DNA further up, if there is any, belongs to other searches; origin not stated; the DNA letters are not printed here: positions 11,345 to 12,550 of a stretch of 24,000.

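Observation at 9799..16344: Kinase-less operon of PTS, phospho-lactonase, dehydratases and aldolase: candidate PTS-dependent aldonolactone or sugar-acid pathway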

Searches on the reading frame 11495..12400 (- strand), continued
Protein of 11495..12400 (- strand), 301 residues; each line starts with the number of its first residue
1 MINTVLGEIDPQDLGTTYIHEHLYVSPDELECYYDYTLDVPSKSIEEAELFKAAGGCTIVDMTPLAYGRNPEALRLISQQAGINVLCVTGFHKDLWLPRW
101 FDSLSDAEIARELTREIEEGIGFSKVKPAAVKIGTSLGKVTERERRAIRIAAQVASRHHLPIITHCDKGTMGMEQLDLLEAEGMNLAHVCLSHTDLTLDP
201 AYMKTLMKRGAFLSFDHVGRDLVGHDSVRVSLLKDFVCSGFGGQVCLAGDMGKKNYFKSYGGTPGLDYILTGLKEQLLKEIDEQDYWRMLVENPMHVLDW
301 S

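Call 30: find_homologous_proteins(query=window:11495-12400:-, max_evalue=1e-30)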
Query window:11495-12400:- (301 aa): 164 proteins with E <= 1e-30 among 1583 candidates; the best 120 are listed.
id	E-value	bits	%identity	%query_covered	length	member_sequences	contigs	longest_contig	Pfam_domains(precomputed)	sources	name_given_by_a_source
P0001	4.3e-195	665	96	100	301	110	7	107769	PF02126.26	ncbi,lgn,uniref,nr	ncbi:aryldialkylphosphatase [Olsenella sp. AF16-14LB]|uniref:phosphotriesterase family protein n=1 T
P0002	3.0e-177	607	86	100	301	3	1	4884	PF02126.26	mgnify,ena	mgnify:FL=1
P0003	4.3e-171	586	84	100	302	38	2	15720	PF02126.26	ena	-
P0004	1.8e-154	532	75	100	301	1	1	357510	PF02126.26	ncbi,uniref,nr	ncbi:aryldialkylphosphatase [Collinsella sp. AGMB00827]|uniref:Aryldialkylphosphatase n=1 Tax=Collin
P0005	1.3e-134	467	67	100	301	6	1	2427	PF02126.26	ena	-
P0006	3.0e-127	442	63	100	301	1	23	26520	PF02126.26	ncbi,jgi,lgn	jgi:phosphotriesterase-related protein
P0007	9.8e-125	434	64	100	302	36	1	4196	PF02126.26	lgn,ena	-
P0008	2.7e-124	433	62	100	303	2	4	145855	PF02126.26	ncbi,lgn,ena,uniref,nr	ncbi:phosphotriesterase [uncultured Olegusella sp.]|uniref:phosphotriesterase family protein n=1 Tax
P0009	3.0e-121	423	63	95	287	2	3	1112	PF02126.26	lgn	-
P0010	8.7e-115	402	60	99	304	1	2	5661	PF01026.28,PF02126.26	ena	-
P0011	1.9e-114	400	60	99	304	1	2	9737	PF02126.26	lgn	-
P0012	1.1e-113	398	59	99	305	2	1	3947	PF02126.26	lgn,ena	-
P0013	1.6e-113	397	58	99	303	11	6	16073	PF02126.26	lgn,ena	-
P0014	2.1e-113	397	60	99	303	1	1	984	PF02126.26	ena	-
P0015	5.6e-113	396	58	99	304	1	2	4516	PF02126.26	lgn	-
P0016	6.8e-113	395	56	100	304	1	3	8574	PF02126.26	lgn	-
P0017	9.1e-113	395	58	99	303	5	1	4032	PF02126.26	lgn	-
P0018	1.1e-112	395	58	99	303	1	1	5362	PF02126.26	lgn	-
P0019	3.0e-112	393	57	100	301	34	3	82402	PF02126.26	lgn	-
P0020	4.0e-112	393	58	99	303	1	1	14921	PF02126.26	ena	-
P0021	6.6e-112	392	57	98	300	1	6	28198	PF02126.26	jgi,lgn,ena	-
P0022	7.6e-112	392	58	99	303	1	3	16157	PF02126.26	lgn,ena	-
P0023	7.6e-112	392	58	99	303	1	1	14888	PF02126.26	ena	-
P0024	2.4e-111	390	57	99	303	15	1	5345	PF02126.26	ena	-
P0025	2.6e-111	390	57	99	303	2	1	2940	PF02126.26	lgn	-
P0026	3.2e-111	390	58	99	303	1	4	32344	PF02126.26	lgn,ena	-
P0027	3.4e-111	390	57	99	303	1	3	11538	PF02126.26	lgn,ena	-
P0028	4.8e-111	389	57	99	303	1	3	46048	PF02126.26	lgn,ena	-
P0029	5.8e-111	389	58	99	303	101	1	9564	PF01026.28,PF02126.26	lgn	-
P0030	1.2e-110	388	57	100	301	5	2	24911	PF02126.26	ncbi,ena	-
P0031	1.5e-110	388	57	99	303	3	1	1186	PF02126.26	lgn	-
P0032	2.4e-110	387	57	99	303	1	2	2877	PF02126.26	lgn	-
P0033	4.6e-110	386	56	99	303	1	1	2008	PF02126.26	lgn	-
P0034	1.1e-109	385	57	99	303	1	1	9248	PF02126.26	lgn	-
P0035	1.5e-109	384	57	99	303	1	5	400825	PF02126.26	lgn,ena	-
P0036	1.5e-109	384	57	99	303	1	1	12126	PF02126.26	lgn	-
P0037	2.0e-109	384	58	99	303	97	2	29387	PF02126.26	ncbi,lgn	-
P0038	2.8e-109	383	57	100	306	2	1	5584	PF02126.26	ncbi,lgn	-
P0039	3.4e-109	383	56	100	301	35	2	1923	PF02126.26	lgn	-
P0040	5.4e-109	382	57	99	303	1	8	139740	PF02126.26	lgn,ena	-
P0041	3.7e-108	380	58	99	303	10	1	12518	PF02126.26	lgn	-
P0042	4.9e-108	379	57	99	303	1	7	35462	PF02126.26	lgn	-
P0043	1.9e-107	377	57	99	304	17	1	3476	PF02126.26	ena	-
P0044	2.7e-106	374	58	100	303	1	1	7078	PF02126.26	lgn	-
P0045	3.6e-103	363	56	99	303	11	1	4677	PF02126.26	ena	-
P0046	1.4e-102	361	55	100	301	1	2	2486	PF02126.26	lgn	-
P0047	3.0e-102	360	60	90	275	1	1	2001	PF02126.26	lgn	-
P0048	8.1e-102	359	55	100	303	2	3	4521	PF02126.26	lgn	-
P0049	1.9e-99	351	54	100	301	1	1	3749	PF02126.26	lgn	-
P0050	2.0e-99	351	54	99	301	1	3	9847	PF02126.26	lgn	-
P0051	3.2e-99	350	53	99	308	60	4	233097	PF02126.26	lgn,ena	-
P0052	3.5e-99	350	51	99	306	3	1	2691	PF02126.26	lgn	-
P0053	2.0e-98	348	53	99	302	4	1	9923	PF02126.26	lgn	-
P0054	3.2e-98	347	53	99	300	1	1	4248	PF02126.26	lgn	-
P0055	3.8e-98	347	52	99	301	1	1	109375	PF02126.26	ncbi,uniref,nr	ncbi:phosphotriesterase family protein [Loigolactobacillus iwatensis]|uniref:phosphotriesterase fami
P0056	3.8e-98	347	53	99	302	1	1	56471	PF02126.26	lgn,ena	-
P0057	4.4e-98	347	52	99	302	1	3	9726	PF02126.26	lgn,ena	-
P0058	5.3e-98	346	54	99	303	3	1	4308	PF02126.26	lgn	-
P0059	8.3e-98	346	53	99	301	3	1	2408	PF02126.26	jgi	-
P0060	2.0e-97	345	52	100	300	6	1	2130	PF02126.26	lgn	-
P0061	2.0e-97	344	52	100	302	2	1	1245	PF02126.26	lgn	-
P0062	2.5e-97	344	52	99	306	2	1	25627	PF02126.26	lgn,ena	-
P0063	2.8e-97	344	51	100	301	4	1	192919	PF02126.26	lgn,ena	-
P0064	2.9e-97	344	52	100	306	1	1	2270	PF02126.26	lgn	-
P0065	3.7e-97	344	52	100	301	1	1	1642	PF02126.26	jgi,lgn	-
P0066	1.1e-96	342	52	99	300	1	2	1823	PF02126.26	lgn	-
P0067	1.5e-96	342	52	99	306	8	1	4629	PF02126.26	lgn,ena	-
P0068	1.6e-96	342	53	99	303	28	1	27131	PF02126.26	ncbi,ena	-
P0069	1.8e-96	341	52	99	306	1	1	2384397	PF02126.26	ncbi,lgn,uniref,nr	ncbi:aryldialkylphosphatase [Lactobacillus sp. ESL0791]|uniref:phosphotriesterase family protein n=1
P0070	3.4e-96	340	51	100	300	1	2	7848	PF02126.26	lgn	-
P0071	5.6e-96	340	52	99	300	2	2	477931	PF02126.26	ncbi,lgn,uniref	ncbi:phosphotriesterase [Oenococcus sp.]|uniref:phosphotriesterase family protein n=1 Tax=Oenococcus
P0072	8.7e-96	339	51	100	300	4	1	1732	PF02126.26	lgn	-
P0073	1.0e-95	339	50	99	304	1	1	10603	PF02126.26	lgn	-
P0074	3.0e-95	337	53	99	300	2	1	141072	PF02126.26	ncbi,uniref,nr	ncbi:Aryldialkylphosphatase [Oenococcus oeni]|uniref:phosphotriesterase family protein n=1 Tax=Oenoc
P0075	3.9e-95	337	51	99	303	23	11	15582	PF02126.26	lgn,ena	-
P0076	8.8e-95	336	50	100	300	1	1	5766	PF02126.26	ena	-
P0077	9.6e-95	336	52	99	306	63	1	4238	PF02126.26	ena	-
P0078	1.8e-94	335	51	100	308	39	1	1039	PF02126.26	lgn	-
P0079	3.7e-94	334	52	99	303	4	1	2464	PF02126.26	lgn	-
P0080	1.0e-93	332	51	100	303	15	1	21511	PF02126.26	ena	-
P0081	1.9e-93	331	50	100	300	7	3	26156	PF02126.26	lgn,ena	-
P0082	8.2e-93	329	51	99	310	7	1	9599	PF02126.26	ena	-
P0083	2.2e-92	328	52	99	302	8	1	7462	PF02126.26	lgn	-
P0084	3.0e-92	327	50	99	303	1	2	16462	PF02126.26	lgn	-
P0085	4.9e-90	320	47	100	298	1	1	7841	PF02126.26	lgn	-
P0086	5.7e-88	313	51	98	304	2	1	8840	PF02126.26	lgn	-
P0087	6.2e-86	307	49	99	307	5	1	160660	PF02126.26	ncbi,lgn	-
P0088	2.0e-85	305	49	99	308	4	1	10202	PF02126.26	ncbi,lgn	-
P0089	1.5e-83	299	49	99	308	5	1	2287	PF02126.26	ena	-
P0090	7.4e-83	297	48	99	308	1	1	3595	PF02126.26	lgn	-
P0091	4.7e-82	294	47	98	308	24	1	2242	PF02126.26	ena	-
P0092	8.2e-82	293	50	95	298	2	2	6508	PF02126.26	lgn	-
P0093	1.0e-81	293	47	98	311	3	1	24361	PF02126.26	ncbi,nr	ncbi:MAG TPA: aryldialkylphosphatase [Firmicutes bacterium]|nr:aryldialkylphosphatase [Bacillota bac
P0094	9.4e-81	290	60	73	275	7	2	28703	PF02126.26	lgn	-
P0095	2.6e-80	288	46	99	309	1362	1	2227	PF02126.26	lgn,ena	-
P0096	5.2e-80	287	46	97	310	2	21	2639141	PF02126.26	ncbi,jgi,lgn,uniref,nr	ncbi:aryldialkylphosphatase [Clostridium sp. cel8]|jgi:5-phospho-D-xylono-1,4-lactonase|uniref:phosp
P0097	1.1e-79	286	45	98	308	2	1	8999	PF02126.26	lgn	-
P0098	1.6e-79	286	47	99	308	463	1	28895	PF02126.26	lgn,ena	-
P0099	1.9e-79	285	47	100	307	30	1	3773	PF02126.26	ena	-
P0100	2.0e-79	285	47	97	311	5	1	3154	PF02126.26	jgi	jgi:phosphotriesterase-related protein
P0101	2.8e-79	285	47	98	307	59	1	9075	PF02126.26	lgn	-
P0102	6.5e-79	284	48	98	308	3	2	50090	PF02126.26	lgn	-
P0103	2.0e-78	282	56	75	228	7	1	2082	PF02126.26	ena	-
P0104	9.0e-77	277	45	98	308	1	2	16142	PF02126.26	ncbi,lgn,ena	-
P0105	1.6e-76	276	44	98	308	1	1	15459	PF02126.26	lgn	-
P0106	5.3e-76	274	45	97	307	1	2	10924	PF02126.26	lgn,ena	-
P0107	7.6e-76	274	48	93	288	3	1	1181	PF02126.26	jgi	jgi:phosphotriesterase-related protein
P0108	9.4e-76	273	44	98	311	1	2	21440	PF02126.26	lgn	-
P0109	9.7e-76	273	44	98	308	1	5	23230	PF02126.26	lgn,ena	-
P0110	1.2e-74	270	45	99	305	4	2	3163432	PF02126.26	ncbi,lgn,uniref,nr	ncbi:phosphotriesterase family protein [Pectinatus frisingensis]|uniref:phosphotriesterase family pr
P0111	3.4e-74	268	45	99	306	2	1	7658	PF02126.26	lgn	-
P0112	5.5e-72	261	43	95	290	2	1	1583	PF02126.26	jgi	jgi:phosphotriesterase-related protein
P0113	9.6e-72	260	43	99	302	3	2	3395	PF02126.26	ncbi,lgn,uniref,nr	ncbi:phosphotriesterase family protein [Clostridium polynesiense]|uniref:phosphotriesterase family p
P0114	9.2e-71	257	43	96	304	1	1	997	PF02126.26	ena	-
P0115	6.9e-69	251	44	99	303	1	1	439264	PF02126.26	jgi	jgi:predicted metal-dependent phosphotriesterase family hydrolase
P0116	1.0e-63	234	40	99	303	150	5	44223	PF02126.26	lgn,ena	-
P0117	1.5e-61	227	46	79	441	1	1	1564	PF02126.26,PF02874.30,PF00006.32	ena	-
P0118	1.5e-60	223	40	97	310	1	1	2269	PF02126.26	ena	-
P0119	2.3e-56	210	37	99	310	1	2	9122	PF02126.26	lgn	-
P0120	1.2e-52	197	36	97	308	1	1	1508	PF02126.26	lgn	-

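Call 31: find_encoding_contigs(protein=P0004, flank=10000, max_places=1)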
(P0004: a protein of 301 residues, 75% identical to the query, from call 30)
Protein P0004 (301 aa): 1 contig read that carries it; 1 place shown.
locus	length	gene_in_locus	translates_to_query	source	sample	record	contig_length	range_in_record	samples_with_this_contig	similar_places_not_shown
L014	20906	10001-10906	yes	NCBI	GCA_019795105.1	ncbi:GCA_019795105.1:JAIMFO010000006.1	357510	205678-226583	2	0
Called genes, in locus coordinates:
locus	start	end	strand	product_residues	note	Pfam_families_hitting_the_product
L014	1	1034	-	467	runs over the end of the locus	PF03611:EIIC-GAT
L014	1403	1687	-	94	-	PF02302:PTS_IIB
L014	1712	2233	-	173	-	PF01894:YjbQ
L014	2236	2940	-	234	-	PF00121:TIM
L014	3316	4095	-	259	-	PF00392:GntR, PF14502:HTH_41, PF07702:UTRA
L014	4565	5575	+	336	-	PF00389:2-Hacid_dh, PF02826:2-Hacid_dh_C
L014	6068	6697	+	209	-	PF01081:Aldolase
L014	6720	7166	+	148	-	PF00359:PTS_EIIA_2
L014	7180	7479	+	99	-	PF02302:PTS_IIB (weak)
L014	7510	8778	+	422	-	PF03611:EIIC-GAT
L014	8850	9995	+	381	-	PF02746:MR_MLE_N, PF13378:MR_MLE_C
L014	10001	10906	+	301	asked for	PF02126:PTE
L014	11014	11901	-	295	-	PF13189:Cytidylate_kin2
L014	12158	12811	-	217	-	PF00528:BPD_transp_1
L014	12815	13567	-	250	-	PF00528:BPD_transp_1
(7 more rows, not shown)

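Call 32: find_encoding_contigs(protein=P0074, flank=10000, max_places=1)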
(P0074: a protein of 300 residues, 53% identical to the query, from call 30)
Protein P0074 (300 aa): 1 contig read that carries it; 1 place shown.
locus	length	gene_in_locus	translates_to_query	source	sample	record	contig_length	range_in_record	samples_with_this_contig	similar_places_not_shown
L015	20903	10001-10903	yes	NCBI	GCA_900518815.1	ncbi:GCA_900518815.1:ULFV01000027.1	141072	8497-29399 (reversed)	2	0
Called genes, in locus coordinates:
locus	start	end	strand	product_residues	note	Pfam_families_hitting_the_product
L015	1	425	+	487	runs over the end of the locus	PF01943:Polysacc_synt, PF13440:Polysacc_synt_3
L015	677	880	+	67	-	-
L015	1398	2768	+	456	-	PF00324:AA_permease, PF13520:AA_permease_2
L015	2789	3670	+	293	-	PF00561:Abhydrolase_1, PF12146:Hydrolase_4, PF12697:Abhydrolase_6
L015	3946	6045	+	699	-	PF05043:Mga (weak), PF00874:PRD, PF00359:PTS_EIIA_2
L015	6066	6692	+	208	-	PF01081:Aldolase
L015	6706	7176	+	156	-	PF00359:PTS_EIIA_2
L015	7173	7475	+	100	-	PF02302:PTS_IIB (weak)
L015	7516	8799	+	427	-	PF03611:EIIC-GAT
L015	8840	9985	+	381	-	PF02746:MR_MLE_N, PF13378:MR_MLE_C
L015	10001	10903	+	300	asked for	PF02126:PTE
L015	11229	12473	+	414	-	PF19614:DUF6119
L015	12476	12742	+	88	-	PF19614:DUF6119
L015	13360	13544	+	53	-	-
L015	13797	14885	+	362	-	PF08240:ADH_N, PF16912:Glu_dehyd_C (weak), PF00107:ADH_zinc_N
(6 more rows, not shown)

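Call 33: find_encoding_contigs(protein=P0055, flank=10000, max_places=1)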
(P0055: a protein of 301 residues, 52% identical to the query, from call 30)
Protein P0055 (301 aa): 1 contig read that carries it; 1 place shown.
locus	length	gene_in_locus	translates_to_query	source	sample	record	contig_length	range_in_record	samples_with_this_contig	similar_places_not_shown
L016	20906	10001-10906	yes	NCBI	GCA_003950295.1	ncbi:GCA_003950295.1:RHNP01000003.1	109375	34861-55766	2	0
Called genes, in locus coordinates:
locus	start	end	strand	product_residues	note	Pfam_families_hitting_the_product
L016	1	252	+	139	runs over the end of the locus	PF03610:EIIA-man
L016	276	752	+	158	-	PF03830:PTSIIB_sorb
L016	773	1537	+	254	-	PF03609:EII-Sor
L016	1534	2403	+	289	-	PF03613:EIID-AGA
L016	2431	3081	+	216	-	PF00834:Ribul_P_3_epim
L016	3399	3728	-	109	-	PF13630:SdpI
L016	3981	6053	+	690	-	PF05043:Mga (faint), PF00874:PRD, PF00359:PTS_EIIA_2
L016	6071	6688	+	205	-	PF01081:Aldolase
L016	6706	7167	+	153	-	PF00359:PTS_EIIA_2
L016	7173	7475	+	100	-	PF02302:PTS_IIB (weak)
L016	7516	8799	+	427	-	PF03611:EIIC-GAT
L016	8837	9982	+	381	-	PF02746:MR_MLE_N, PF13378:MR_MLE_C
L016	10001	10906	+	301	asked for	PF02126:PTE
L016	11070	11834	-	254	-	PF01418:HTH_6, PF01380:SIS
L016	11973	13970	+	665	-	PF00359:PTS_EIIA_2, PF02302:PTS_IIB, PF02378:PTS_EIIC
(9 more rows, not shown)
